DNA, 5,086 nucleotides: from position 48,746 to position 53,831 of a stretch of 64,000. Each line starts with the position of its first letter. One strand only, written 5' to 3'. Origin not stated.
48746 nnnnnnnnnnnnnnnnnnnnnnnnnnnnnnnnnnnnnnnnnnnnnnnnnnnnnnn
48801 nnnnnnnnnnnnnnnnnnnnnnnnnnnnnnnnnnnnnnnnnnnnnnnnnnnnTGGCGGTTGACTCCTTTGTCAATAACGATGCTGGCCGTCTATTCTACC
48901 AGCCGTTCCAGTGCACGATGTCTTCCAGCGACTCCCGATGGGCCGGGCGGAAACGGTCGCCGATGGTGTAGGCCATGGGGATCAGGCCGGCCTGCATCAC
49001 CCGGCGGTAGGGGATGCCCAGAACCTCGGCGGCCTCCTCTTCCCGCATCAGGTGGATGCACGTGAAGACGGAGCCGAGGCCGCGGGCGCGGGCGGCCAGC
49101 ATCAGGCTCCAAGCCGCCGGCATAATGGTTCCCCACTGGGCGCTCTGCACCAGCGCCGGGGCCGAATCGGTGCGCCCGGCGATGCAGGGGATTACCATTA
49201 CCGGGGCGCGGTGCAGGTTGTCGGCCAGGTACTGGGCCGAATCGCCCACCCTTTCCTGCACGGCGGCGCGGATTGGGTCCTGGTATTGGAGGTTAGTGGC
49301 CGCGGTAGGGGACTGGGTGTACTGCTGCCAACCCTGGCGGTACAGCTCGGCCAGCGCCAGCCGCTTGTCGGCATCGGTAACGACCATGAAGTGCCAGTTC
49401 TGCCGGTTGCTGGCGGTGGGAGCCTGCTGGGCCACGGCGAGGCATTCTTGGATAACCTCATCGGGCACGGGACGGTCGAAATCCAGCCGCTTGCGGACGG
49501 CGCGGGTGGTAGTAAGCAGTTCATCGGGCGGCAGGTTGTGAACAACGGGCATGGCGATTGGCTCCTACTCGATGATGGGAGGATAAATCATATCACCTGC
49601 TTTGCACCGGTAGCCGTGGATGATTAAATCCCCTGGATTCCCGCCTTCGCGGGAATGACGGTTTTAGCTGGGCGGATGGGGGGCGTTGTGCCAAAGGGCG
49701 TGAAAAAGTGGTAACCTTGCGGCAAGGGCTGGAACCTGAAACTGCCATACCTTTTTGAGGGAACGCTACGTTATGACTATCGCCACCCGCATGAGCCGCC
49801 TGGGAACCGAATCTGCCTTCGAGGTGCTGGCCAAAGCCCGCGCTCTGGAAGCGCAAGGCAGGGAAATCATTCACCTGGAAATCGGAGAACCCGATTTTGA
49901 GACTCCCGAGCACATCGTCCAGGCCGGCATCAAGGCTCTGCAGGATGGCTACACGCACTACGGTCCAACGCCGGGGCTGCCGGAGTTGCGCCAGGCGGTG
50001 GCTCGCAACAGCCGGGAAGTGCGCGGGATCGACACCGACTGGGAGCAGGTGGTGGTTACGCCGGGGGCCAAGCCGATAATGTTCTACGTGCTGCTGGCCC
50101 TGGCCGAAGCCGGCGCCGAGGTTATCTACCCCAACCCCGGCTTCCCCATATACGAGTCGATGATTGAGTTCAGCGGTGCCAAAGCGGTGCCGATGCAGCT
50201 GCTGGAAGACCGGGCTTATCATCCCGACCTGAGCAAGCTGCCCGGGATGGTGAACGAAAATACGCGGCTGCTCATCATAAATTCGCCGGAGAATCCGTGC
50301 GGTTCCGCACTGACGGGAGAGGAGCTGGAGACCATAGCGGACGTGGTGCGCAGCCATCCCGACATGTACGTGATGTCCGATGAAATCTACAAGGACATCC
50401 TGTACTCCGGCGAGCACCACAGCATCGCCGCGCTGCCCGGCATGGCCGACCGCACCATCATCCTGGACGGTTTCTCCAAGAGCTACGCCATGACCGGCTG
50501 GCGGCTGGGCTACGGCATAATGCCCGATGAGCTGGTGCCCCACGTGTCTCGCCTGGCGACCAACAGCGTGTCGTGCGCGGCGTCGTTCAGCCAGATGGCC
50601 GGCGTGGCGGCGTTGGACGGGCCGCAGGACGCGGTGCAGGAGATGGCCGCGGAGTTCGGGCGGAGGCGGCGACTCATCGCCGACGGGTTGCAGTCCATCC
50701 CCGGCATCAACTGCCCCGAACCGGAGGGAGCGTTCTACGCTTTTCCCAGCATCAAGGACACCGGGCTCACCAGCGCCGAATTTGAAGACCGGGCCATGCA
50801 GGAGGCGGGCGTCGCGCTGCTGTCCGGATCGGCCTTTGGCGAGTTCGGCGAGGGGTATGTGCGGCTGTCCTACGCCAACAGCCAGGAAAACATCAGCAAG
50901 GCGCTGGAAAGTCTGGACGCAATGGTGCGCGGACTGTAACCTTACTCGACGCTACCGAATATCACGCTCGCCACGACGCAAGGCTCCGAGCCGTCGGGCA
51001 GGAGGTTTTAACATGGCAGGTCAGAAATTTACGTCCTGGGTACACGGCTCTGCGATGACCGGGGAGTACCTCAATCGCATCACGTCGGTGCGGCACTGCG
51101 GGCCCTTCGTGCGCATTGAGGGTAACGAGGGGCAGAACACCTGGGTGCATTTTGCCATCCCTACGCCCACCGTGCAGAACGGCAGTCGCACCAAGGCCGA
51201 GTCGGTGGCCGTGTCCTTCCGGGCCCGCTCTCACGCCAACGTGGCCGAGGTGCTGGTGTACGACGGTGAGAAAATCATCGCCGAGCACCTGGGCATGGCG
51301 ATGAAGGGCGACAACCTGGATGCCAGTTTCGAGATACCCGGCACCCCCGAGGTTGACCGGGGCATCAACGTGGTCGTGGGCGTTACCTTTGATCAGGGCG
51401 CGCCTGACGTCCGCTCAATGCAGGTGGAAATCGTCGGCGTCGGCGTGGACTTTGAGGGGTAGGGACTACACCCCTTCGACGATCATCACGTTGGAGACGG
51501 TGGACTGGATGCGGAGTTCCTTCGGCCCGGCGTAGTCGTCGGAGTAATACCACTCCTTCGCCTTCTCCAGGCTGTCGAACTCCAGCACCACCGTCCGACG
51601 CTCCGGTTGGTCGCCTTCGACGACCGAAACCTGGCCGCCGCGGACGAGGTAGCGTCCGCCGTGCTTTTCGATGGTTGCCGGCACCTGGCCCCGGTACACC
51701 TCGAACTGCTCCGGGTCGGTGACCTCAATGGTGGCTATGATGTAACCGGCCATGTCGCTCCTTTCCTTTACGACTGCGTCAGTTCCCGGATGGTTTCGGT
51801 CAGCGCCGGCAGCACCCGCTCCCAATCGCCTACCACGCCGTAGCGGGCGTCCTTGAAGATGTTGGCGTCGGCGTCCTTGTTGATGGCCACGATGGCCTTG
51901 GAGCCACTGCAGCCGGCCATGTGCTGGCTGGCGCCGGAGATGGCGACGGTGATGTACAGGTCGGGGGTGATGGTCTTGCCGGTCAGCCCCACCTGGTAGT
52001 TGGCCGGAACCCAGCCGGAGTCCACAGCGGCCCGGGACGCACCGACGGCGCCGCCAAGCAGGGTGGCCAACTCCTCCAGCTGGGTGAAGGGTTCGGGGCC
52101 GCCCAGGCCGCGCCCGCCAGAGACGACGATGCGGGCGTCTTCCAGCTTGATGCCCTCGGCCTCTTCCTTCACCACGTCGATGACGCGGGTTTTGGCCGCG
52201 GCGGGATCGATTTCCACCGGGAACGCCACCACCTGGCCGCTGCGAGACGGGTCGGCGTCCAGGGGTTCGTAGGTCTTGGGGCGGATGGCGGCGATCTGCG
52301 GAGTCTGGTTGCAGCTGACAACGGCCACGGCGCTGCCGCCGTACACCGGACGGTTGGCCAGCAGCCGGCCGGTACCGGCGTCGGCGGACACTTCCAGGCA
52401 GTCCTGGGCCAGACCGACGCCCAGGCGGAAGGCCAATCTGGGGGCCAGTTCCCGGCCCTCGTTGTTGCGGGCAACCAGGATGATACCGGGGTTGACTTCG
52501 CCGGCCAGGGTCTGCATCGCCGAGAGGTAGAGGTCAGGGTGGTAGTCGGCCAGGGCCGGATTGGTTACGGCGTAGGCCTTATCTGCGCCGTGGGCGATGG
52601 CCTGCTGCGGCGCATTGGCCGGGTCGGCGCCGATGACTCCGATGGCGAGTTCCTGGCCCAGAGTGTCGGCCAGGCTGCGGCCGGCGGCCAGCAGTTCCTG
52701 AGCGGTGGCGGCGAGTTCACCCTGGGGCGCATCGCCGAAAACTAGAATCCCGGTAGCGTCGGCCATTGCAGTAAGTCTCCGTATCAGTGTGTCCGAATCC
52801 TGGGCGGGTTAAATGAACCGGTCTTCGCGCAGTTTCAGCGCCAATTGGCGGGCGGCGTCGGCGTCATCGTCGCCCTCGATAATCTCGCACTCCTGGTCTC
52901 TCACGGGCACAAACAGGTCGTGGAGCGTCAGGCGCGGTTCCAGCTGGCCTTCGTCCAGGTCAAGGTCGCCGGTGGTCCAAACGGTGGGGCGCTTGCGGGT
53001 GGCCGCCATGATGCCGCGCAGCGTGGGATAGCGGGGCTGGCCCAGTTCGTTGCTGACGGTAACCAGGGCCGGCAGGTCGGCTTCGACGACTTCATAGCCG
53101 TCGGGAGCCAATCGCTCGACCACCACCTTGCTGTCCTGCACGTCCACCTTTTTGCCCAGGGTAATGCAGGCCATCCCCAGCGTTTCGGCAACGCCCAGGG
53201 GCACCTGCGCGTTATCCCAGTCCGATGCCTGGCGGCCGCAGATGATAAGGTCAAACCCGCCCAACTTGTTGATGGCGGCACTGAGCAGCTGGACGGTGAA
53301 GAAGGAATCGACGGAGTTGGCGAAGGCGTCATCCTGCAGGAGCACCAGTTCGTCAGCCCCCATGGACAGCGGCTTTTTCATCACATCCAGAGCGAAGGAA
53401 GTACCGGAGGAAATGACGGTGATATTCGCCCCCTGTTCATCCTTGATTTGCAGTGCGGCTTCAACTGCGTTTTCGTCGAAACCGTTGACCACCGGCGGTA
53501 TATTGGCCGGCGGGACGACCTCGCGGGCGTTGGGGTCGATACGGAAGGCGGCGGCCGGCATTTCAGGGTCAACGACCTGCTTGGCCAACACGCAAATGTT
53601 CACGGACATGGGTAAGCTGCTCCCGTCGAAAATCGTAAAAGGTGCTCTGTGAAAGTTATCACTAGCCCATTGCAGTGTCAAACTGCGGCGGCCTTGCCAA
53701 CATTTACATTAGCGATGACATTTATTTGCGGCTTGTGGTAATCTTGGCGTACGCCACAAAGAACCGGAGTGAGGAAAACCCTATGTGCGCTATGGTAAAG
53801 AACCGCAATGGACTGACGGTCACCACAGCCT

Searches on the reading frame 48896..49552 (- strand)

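Call 73: search_protein_families(library=pfam, proteins=[window:48896-49552:-], max_evalue=0.00001)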
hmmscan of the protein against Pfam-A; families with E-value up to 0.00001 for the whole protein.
window:48896-49552:- (218 aa): 1 family
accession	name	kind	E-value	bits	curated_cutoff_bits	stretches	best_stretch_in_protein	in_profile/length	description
PF00881.29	Nitroreductase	-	1.2e-24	87.9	23.5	1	17-190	5-162/167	Nitroreductase family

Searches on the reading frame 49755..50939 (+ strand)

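Call 73: search_protein_families(library=pfam, proteins=[window:49755-50939:+], max_evalue=0.00001)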
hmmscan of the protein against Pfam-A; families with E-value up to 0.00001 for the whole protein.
window:49755-50939:+ (394 aa): 1 family
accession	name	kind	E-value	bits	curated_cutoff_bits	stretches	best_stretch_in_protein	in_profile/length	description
PF00155.27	Aminotran_1_2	-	4.8e-66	223.8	19.7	1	37-387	2-361/361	Aminotransferase class I and II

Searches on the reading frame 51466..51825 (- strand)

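Call 73: search_protein_families(library=pfam, proteins=[window:51466-51825:-], max_evalue=0.00001)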
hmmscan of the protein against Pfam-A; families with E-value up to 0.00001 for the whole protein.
window:51466-51825:- (119 aa): 1 family
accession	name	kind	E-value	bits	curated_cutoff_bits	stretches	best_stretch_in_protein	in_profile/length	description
PF07045.17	DUF1330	-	2.5e-30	105.1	23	1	27-119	2-94/94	Domain of unknown function (DUF1330)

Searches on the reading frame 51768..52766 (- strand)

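Call 73: search_protein_families(library=pfam, proteins=[window:51768-52766:-], max_evalue=0.00001)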
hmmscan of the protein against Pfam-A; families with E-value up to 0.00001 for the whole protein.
window:51768-52766:- (332 aa): 2 families
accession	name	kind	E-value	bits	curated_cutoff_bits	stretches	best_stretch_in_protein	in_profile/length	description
PF01012.27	ETF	-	7.4e-38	130.6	26.7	1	8-185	2-179/181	Electron transfer flavoprotein domain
PF00766.25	ETF_alpha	-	1.9e-33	114.7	27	1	207-286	1-80/81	Electron transfer flavoprotein FAD-binding domain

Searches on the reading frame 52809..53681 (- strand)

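Call 73: search_protein_families(library=pfam, proteins=[window:52809-53681:-], max_evalue=0.00001)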
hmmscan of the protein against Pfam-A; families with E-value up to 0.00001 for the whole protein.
window:52809-53681:- (290 aa): 1 family
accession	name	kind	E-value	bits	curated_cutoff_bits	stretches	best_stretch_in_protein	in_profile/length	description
PF01012.27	ETF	-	1.5e-31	110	26.7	1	64-236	12-177/181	Electron transfer flavoprotein domain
